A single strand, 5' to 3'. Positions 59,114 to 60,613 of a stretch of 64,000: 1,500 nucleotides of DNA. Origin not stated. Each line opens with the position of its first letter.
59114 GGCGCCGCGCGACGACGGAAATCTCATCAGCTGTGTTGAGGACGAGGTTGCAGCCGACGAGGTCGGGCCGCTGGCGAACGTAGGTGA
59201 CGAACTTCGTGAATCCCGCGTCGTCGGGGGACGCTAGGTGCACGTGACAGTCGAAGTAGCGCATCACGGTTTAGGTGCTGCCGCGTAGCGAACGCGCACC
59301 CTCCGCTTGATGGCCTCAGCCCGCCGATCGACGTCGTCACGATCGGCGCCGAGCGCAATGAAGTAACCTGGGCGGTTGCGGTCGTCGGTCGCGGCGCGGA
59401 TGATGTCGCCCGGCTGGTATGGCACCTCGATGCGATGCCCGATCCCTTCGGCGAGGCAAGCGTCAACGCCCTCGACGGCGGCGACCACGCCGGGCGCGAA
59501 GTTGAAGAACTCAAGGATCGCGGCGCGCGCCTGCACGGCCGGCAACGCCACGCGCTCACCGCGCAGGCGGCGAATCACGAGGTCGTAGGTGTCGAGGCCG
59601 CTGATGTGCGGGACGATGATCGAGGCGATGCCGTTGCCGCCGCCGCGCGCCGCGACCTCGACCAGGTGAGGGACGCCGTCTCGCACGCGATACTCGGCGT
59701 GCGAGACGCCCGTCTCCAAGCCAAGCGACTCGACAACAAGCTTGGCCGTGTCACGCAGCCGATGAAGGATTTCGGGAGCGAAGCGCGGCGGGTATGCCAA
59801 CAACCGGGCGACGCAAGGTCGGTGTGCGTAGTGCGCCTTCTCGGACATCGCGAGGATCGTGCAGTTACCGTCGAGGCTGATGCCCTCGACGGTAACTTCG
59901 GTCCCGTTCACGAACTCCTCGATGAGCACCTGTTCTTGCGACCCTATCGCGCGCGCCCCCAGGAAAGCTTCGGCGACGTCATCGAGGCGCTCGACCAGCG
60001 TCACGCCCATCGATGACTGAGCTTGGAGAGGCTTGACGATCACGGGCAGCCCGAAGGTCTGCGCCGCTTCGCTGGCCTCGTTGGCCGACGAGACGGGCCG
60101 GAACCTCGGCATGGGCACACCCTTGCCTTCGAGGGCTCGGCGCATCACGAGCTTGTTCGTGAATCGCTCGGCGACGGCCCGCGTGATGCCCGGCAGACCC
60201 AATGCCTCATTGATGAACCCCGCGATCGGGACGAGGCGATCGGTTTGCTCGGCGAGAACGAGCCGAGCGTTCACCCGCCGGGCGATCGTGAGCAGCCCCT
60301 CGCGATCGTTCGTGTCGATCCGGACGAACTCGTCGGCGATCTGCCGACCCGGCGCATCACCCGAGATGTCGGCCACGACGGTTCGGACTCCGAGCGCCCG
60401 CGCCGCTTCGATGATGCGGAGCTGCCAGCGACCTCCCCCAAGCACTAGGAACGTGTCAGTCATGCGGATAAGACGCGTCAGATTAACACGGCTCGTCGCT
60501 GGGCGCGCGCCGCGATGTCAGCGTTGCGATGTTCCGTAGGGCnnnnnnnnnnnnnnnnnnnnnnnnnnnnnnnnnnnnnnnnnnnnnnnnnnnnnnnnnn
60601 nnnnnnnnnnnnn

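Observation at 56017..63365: Tightly coupled sugar-tailoring operon next to CDP-hexose and GDP-mannose genes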

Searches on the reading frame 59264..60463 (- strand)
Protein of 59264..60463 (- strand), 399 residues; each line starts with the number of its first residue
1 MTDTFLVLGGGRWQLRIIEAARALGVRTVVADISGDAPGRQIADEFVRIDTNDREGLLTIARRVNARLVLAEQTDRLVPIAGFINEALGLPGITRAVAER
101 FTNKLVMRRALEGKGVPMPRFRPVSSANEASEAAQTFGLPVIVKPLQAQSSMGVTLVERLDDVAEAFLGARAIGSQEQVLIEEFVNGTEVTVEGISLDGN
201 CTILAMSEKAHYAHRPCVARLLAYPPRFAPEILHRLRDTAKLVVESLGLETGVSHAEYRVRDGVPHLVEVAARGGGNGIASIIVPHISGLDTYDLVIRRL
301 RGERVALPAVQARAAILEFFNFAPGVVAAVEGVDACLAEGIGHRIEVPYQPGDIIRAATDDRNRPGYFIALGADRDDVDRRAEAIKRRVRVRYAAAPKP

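Call 5: search_protein_families(library=pfam, proteins=[window:59264-60463:-], max_evalue=0.01)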
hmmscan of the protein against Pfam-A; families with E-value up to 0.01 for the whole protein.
window:59264-60463:- (399 aa): 11 families
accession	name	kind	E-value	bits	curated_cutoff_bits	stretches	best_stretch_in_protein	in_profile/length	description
PF13535.11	ATP-grasp_4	-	4.2e-17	62.7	27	1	138-277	2-156/160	ATP-grasp domain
PF18603.7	LAL_C2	-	1.1e-14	54.9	29.4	1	319-393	2-77/78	L-amino acid ligase C-terminal domain 2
PF07478.18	Dala_Dala_lig_C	-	2.7e-11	43.8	24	1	114-208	5-103/204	D-ala D-ala ligase C-terminus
PF02222.28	ATP-grasp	-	9.9e-11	42.1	27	1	110-288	2-177/179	ATP-grasp domain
PF01071.24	GARS_A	-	5.3e-08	33.4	27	1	103-202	2-106/194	Phosphoribosylglycinamide synthetase, ATP-grasp (A) domain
PF02786.22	CPSase_L_D2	-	1.3e-07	31.8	19.8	1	117-261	15-165/211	Carbamoyl-phosphate synthase L chain, ATP binding domain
PF02655.19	ATP-grasp_3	-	3e-07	31.1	23.2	1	102-273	2-156/160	ATP-grasp domain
PF22660.2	RS_preATP-grasp-like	-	3.1e-06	27.9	27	1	7-65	6-64/98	Ribonucleotide synthetase preATP-grasp domain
PF18130.6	ATPgrasp_N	-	5e-05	24.2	27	1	19-92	2-81/81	ATP-grasp N-terminal domain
PF13549.11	ATP-grasp_5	-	0.0041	17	27.6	1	108-147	16-55/221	ATP-grasp domain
PF21360.3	PylC-like_N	-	0.0077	16.8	27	0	6-72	2-73/96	PylC-like, N-terminal domain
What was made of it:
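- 59264..60463 (-): ATP-grasp ligase of the L-amino-acid-ligase type. ATP-grasp_4 E 4e-17 and LAL_C2 E 1e-14 (call 5).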

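Call 8: find_encoding_contigs(protein=window:59264-60463:-, flank=10000, max_places=6)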
Protein window:59264-60463:- (399 aa): 2 contigs read that carry it; 2 places shown.
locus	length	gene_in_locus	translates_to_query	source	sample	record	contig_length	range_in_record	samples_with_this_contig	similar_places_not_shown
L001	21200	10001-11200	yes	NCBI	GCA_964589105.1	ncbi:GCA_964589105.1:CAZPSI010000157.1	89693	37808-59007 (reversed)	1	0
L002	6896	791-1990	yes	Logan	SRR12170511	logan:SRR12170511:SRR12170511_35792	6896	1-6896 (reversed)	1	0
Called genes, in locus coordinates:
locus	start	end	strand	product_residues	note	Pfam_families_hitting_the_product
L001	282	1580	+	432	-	PF13609:Porin_4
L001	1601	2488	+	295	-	PF08450:SGL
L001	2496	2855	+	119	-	-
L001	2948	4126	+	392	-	PF13407:Peripla_BP_4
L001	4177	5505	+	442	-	PF07690:MFS_1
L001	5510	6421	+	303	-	PF01731:Arylesterase (faint), PF08450:SGL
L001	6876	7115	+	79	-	PF28008:EboA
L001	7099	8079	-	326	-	PF00535:Glycos_transf_2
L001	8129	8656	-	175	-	PF00908:dTDP_sugar_isom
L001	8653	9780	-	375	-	PF08421:Methyltransf_13, PF13489:Methyltransf_23, PF08241:Methyltransf_11 (weak), PF08242:Methyltransf_12, PF08484:Methyltransf_14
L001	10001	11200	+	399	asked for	PF22660:RS_preATP-grasp-like (weak), PF01071:GARS_A, PF02222:ATP-grasp, PF02655:ATP-grasp_3 (weak), PF02786:CPSase_L_D2 (weak), PF07478:Dala_Dala_lig_C, PF13535:ATP-grasp_4, PF18603:LAL_C2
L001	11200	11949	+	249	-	PF04909:Amidohydro_2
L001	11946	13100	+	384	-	PF00155:Aminotran_1_2, PF01041:DegT_DnrJ_EryC1 (faint)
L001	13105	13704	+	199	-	PF13847:Methyltransf_31 (weak), PF08242:Methyltransf_12 (faint), PF13649:Methyltransf_25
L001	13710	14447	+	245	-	PF04989:RMNT_CmcI, PF13578:Methyltransf_24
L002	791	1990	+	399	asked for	PF22660:RS_preATP-grasp-like (weak), PF01071:GARS_A, PF02222:ATP-grasp, PF02655:ATP-grasp_3 (weak), PF02786:CPSase_L_D2 (weak), PF07478:Dala_Dala_lig_C, PF13535:ATP-grasp_4, PF18603:LAL_C2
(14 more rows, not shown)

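Call 9: search_protein_families(library=ncbifam, proteins=[window:59264-60463:-], max_evalue=0.001)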
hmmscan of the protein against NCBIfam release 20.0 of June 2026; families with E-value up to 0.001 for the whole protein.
window:59264-60463:- (399 aa): 55 families (the best 25 are shown)
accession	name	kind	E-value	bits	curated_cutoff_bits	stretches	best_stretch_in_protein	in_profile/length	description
NF002563.0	PRK02186.1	subfamily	2.8e-39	135.1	625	1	46-394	50-397/890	argininosuccinate lyase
NF005543.0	PRK07206.1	subfamily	5.4e-22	78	302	1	52-378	57-397/416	hypothetical protein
NF006766.0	PRK09288.1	equivalog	1.5e-21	76.7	339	1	5-310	15-318/396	formate-dependent phosphoribosylglycinamide formyltransferase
TIGR01142.1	purT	equivalog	8.1e-19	67.8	502.15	1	5-306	2-301/380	phosphoribosylglycinamide formyltransferase 2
NF002378.0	PRK01372.1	subfamily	1.7e-15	56.5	243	1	103-270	100-267/305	D-alanine--D-alanine ligase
TIGR01205.1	D_ala_D_alaTIGR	subfamily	3.8e-15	55.7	245.65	1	102-210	105-216/318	D-alanine--D-alanine ligase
NF010623.0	PRK14016.1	subfamily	3.4e-14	52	877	1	94-189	204-299/871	cyanophycin synthetase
NF002527.0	PRK01966.1-3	equivalog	3.5e-14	52.8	310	1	103-208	118-224/332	D-alanine--D-alanine ligase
TIGR03909.1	pyrrolys_PylC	equivalog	6e-14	51.6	248.3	1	18-332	15-312/374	3-methylornithine--L-lysine ligase PylC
NF041595.1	dap_A_syn_DdaF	equivalog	2.6e-12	46.2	840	1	47-283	60-301/424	dapdiamide A synthase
TIGR01161.1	purK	equivalog_domain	2.9e-12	46.6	318.4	1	6-273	3-265/362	5-(carboxyamino)imidazole ribonucleotide synthase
NF004679.0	PRK06019.1-5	equivalog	4.4e-12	45.5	326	1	4-249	4-243/376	5-(carboxyamino)imidazole ribonucleotide synthase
TIGR01369.1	CPSaseII_lrg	equivalog_domain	6.4e-12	43.9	1027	1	101-274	667-841/1052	carbamoyl-phosphate synthase (glutamine-hydrolyzing) large subunit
NF053745.1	AAntcapLigBacD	equivalog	7e-11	41.2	850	1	55-172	89-205/471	alanine--anticapsin ligase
TIGR02068.2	cya_phycin_syn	equivalog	8.2e-11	40.6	850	1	102-190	212-299/862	cyanophycin synthetase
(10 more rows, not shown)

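Call 10: find_homologous_proteins(query=window:59264-60463:-, max_evalue=1e-10)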
Query window:59264-60463:- (399 aa): 102 proteins with E <= 1e-10 among 8000 candidates.
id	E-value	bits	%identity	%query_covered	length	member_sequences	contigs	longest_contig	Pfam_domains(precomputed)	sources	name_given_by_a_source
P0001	2.0e-254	862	100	100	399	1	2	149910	PF13535.12,PF02786.23,PF02222.28,PF02655.20,PF01071.25,PF22660.3,PF18603.8,PF07478.19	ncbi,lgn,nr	ncbi:MAG TPA: ATP-grasp domain-containing protein [Polyangia bacterium]|nr:ATP-grasp domain-containi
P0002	1.7e-216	737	85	100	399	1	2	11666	PF13535.12,PF02786.23,PF02222.28,PF02655.20,PF01071.25,PF22660.3,PF18603.8,PF07478.19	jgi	jgi:biotin carboxylase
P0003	8.2e-191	652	76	98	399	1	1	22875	PF13535.12,PF02786.23,PF02222.28,PF02655.20,PF01071.25,PF22660.3,PF18603.8,PF07478.19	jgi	jgi:biotin carboxylase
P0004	1.0e-188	645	77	99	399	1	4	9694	PF13535.12,PF02786.23,PF02222.28,PF02655.20,PF01071.25,PF22660.3,PF18603.8,PF07478.19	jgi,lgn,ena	-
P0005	5.2e-187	640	76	98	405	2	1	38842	PF13535.12,PF02786.23,PF02222.28,PF02655.20,PF01071.25,PF22660.3,PF18603.8,PF07478.19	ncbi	-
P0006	6.4e-168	577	69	99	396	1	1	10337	PF13535.12,PF02786.23,PF02222.28,PF02655.20,PF01071.25,PF18603.8,PF07478.19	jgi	jgi:biotin carboxylase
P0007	1.1e-167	576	69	98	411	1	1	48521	PF13535.12,PF02786.23,PF02222.28,PF02655.20,PF01071.25,PF18603.8,PF07478.19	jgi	jgi:biotin carboxylase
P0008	2.4e-164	565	66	98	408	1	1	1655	PF13535.12,PF02786.23,PF02222.28,PF02655.20,PF01071.25,PF18603.8,PF07478.19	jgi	jgi:biotin carboxylase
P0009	1.0e-134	468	56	98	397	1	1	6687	PF13535.12,PF02786.23,PF02222.28,PF18130.7,PF02655.20,PF01071.25,PF18603.8,PF07478.19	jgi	-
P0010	3.8e-133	463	55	97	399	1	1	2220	PF13535.12,PF02786.23,PF02222.28,PF02655.20,PF01071.25,PF18603.8,PF07478.19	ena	-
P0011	1.5e-132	461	56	98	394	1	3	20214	PF13535.12,PF02786.23,PF02222.28,PF02655.20,PF01071.25,PF18603.8,PF07478.19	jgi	jgi:biotin carboxylase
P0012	1.5e-132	461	56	97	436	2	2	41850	PF13535.12,PF02786.23,PF02222.28,PF02655.20,PF01071.25,PF22660.3,PF18603.8,PF07478.19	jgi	jgi:carbamoyl-phosphate synthase large subunit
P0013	8.2e-132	458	55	98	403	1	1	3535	PF13535.12,PF02786.23,PF02222.28,PF18130.7,PF02655.20,PF01071.25,PF22660.3,PF18603.8,PF07478.19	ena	-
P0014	5.5e-130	452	55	99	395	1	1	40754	PF13535.12,PF02786.23,PF02222.28,PF02655.20,PF01071.25,PF18603.8,PF07478.19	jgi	jgi:biotin carboxylase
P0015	1.5e-129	451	54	98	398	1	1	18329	PF13535.12,PF02786.23,PF02222.28,PF02655.20,PF22660.3,PF18603.8,PF07478.19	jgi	jgi:biotin carboxylase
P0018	7.1e-129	448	56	98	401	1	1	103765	PF13535.12,PF02786.23,PF02222.28,PF02655.20,PF01071.25,PF18603.8,PF07478.19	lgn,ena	-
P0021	2.3e-127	444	54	98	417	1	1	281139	PF13535.12,PF02222.28,PF18603.8,PF07478.19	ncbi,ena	-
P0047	4.4e-112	393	49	98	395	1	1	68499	PF13535.12,PF02786.23,PF02655.20,PF22660.3,PF18603.8,PF07478.19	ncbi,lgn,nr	ncbi:MAG: ATP-grasp domain-containing protein [Planctomycetota bacterium]|nr:ATP-grasp domain-contai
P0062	1.2e-67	247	39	97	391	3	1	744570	PF13535.12,PF02786.23,PF18603.8,PF07478.19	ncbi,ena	-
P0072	2.4e-36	144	32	92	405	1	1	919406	PF02786.23,PF02222.28,PF18130.7,PF18603.8,PF07478.19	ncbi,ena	-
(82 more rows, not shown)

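Call 11: find_encoding_contigs(protein=P0021, flank=10000, max_places=2)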
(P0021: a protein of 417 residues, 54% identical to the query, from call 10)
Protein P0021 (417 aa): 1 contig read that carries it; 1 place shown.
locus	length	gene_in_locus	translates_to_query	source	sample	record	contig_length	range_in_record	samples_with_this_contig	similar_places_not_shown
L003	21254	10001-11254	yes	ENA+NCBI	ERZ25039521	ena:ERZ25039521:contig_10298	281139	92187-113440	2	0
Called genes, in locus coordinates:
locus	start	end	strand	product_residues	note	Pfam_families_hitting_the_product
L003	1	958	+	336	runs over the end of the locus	-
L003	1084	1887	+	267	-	PF07589:PEP_exosort_dom (weak)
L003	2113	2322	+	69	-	PF07963:N_methyl, PF07596:SBP_bac_10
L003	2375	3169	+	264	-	PF07596:SBP_bac_10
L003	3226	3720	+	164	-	-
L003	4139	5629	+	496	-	PF07589:PEP_exosort_dom (faint)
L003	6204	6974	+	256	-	PF00483:NTP_transferase, PF12804:NTP_transf_3 (weak)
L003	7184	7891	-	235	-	-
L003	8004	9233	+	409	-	PF08421:Methyltransf_13, PF13489:Methyltransf_23, PF08241:Methyltransf_11 (faint), PF08242:Methyltransf_12, PF08484:Methyltransf_14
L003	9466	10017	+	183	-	PF00908:dTDP_sugar_isom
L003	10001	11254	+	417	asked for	PF02222:ATP-grasp (weak), PF07478:Dala_Dala_lig_C, PF13535:ATP-grasp_4, PF18603:LAL_C2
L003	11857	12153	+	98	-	PF04909:Amidohydro_2 (weak)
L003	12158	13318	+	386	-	PF00155:Aminotran_1_2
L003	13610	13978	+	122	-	-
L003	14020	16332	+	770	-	PF00155:Aminotran_1_2 (weak), PF01041:DegT_DnrJ_EryC1, PF00535:Glycos_transf_2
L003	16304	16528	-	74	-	-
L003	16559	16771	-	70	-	-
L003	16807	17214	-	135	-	-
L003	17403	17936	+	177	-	PF02222:ATP-grasp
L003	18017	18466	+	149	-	PF04074:DUF386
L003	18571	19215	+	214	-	-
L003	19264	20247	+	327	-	PF08439:Peptidase_M3_N (weak)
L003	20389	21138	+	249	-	PF01432:Peptidase_M3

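Call 12: find_encoding_contigs(protein=P0018, flank=10000, max_places=2)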
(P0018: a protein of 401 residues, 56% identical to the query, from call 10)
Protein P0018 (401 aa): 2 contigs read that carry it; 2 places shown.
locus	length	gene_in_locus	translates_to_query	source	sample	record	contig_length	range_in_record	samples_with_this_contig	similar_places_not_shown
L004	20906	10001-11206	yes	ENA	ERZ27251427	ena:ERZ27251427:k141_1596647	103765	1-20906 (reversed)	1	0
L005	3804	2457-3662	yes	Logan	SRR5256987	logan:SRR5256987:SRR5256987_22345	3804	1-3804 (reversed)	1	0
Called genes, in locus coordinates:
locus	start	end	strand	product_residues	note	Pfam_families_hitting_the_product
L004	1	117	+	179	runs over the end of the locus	PF00908:dTDP_sugar_isom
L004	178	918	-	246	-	PF13489:Methyltransf_23, PF13847:Methyltransf_31 (faint), PF08241:Methyltransf_11, PF08242:Methyltransf_12, PF13649:Methyltransf_25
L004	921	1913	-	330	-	PF00535:Glycos_transf_2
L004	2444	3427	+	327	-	-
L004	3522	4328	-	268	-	PF05721:PhyH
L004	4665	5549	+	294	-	PF01061:ABC2_membrane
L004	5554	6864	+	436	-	PF00005:ABC_tran, PF13304:AAA_21 (faint)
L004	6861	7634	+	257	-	PF00483:NTP_transferase, PF12804:NTP_transf_3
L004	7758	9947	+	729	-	PF01839:FG-GAP (faint), PF13517:FG-GAP_3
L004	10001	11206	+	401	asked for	PF01071:GARS_A (weak), PF02655:ATP-grasp_3, PF02786:CPSase_L_D2 (weak), PF02222:ATP-grasp (weak), PF07478:Dala_Dala_lig_C, PF13535:ATP-grasp_4, PF18603:LAL_C2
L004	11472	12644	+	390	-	PF01041:DegT_DnrJ_EryC1 (faint), PF00155:Aminotran_1_2, PF01053:Cys_Met_Meta_PP (faint)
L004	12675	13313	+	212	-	PF08242:Methyltransf_12 (weak), PF13649:Methyltransf_25 (weak)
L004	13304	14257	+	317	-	-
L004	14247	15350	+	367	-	PF00155:Aminotran_1_2 (weak), PF01041:DegT_DnrJ_EryC1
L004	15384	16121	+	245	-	PF04989:RMNT_CmcI, PF13578:Methyltransf_24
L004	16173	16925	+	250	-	PF05050:Methyltransf_21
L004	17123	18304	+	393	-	PF01041:DegT_DnrJ_EryC1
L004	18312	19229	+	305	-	PF00535:Glycos_transf_2, PF13641:Glyco_tranf_2_3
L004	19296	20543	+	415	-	-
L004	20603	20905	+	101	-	?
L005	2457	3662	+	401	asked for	PF01071:GARS_A (weak), PF02655:ATP-grasp_3, PF02786:CPSase_L_D2 (weak), PF02222:ATP-grasp (weak), PF07478:Dala_Dala_lig_C, PF13535:ATP-grasp_4, PF18603:LAL_C2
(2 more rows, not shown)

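Call 13: find_encoding_contigs(protein=P0047, flank=10000, max_places=2)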
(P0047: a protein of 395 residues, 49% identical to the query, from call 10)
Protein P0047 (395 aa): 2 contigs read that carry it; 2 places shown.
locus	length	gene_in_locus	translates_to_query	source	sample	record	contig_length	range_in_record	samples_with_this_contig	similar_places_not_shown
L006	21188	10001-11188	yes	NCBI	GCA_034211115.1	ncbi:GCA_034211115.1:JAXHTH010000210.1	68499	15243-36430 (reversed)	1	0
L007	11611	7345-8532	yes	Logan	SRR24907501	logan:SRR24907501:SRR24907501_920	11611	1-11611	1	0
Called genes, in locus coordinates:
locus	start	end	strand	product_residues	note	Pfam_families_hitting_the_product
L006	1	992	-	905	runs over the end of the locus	PF00404:Dockerin_1 (faint)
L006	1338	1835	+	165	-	PF01668:SmpB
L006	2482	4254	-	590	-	PF00082:Peptidase_S8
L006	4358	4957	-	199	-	-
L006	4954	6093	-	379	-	PF00535:Glycos_transf_2, PF13641:Glyco_tranf_2_3 (faint), PF10111:Glyco_tranf_2_2 (faint), PF13632:Glyco_trans_2_3 (faint)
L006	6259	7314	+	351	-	PF01073:3Beta_HSD, PF01370:Epimerase, PF02719:Polysacc_synt_2, PF04321:RmlD_sub_bind, PF05368:NmrA (weak), PF16363:GDP_Man_Dehyd, PF07993:NAD_binding_4, PF13460:NAD_binding_10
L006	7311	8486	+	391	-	PF08421:Methyltransf_13, PF13489:Methyltransf_23, PF08241:Methyltransf_11 (weak), PF08242:Methyltransf_12, PF08484:Methyltransf_14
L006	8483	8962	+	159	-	PF00908:dTDP_sugar_isom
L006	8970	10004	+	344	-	PF13489:Methyltransf_23, PF13649:Methyltransf_25, PF13847:Methyltransf_31, PF08241:Methyltransf_11, PF08242:Methyltransf_12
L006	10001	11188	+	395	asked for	PF22660:RS_preATP-grasp-like (weak), PF02655:ATP-grasp_3 (weak), PF02786:CPSase_L_D2, PF07478:Dala_Dala_lig_C, PF13535:ATP-grasp_4, PF18603:LAL_C2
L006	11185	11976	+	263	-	PF04909:Amidohydro_2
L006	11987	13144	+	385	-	PF00155:Aminotran_1_2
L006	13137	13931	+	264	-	PF04989:RMNT_CmcI, PF13578:Methyltransf_24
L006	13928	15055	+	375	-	PF01041:DegT_DnrJ_EryC1, PF00155:Aminotran_1_2 (weak)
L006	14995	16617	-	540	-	PF00535:Glycos_transf_2, PF13641:Glyco_tranf_2_3 (weak)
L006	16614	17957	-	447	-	PF13439:Glyco_transf_4, PF13579:Glyco_trans_4_4, PF20706:GT4-conflict, PF00534:Glycos_transf_1, PF13692:Glyco_trans_1_4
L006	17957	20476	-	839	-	PF13524:Glyco_trans_1_2 (weak)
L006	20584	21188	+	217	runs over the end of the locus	PF04337:DUF480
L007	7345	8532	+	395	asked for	PF22660:RS_preATP-grasp-like (weak), PF02655:ATP-grasp_3 (weak), PF02786:CPSase_L_D2, PF07478:Dala_Dala_lig_C, PF13535:ATP-grasp_4, PF18603:LAL_C2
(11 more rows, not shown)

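Call 15: search_solved_structures(query=window:59264-60463:-, max_evalue=0.001)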
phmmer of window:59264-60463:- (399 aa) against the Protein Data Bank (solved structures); distinct sequences matched with E-value up to 0.001: 48.
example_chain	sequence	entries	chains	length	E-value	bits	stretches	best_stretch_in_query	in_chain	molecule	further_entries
3vot_A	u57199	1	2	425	7.8e-20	74.7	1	34-299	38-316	L-amino acid ligase, BL00235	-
4dim_A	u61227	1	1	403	8.8e-18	68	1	5-297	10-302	Phosphoribosylglycinamide synthetase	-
4wd3_A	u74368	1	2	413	2.1e-11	47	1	71-285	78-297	L-amino acid ligase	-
8evy_B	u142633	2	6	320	2.1e-10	43.7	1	100-195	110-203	D-alanine--D-alanine ligase B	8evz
3wo1_A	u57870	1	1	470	1.1e-09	41.3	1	61-297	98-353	Alanine-anticapsin ligase BacD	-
3wnz_A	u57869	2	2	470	2e-09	40.5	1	63-297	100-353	Alanine-anticapsin ligase BacD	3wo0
3vmm_A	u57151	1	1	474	2.1e-09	40.4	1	63-297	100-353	Alanine-anticapsin ligase BacD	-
2czg_A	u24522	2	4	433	5e-09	39.1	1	5-303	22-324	phosphoribosylglycinamide formyl transferase | 433aa long hypothetical phosphoribosylglycinamide formyl transferase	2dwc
1kj8_A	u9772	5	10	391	6.4e-09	38.8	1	6-287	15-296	phosphoribosylglycinamide formyltransferase 2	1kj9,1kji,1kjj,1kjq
1eyz_A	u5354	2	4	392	6.4e-09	38.8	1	6-287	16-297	PHOSPHORIBOSYLGLYCINAMIDE FORMYLTRANSFERASE 2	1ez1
5dot_A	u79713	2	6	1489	9e-09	38.3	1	95-304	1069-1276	Carbamoyl-phosphate synthase [ammonia], mitochondrial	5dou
6uel_A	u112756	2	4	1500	9.2e-09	38.3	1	95-304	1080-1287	Carbamoyl-phosphate synthase [ammonia], mitochondrial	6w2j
3orq_A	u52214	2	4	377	1.5e-08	37.6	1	4-293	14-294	N5-Carboxyaminoimidazole ribonucleotide synthetase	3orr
8hz4_A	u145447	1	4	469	1.5e-08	37.5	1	3-305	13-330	Biotin carboxylase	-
6ybp_G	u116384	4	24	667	5.7e-07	32.4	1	2-311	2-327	Propionyl-CoA carboxylase alpha subunit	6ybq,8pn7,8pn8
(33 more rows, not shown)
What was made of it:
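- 59264..60463 (-): Best solved relatives are the L-amino acid ligases BL00235 (3vot, E 8e-20), 4wd3 and BacD (call 15).
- On L-amino-acid-ligase-type ATP-grasp: 3vot E 8e-20 (call 15).
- Closest known: L-amino acid ligases with partner aminotransferases. Same: These are the closest solved relatives of the ligase (3vot, 4wd3, BacD; call 15).
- The best solved relatives of the ligase are dipeptide-forming L-amino acid ligases, including BacD (call 15).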
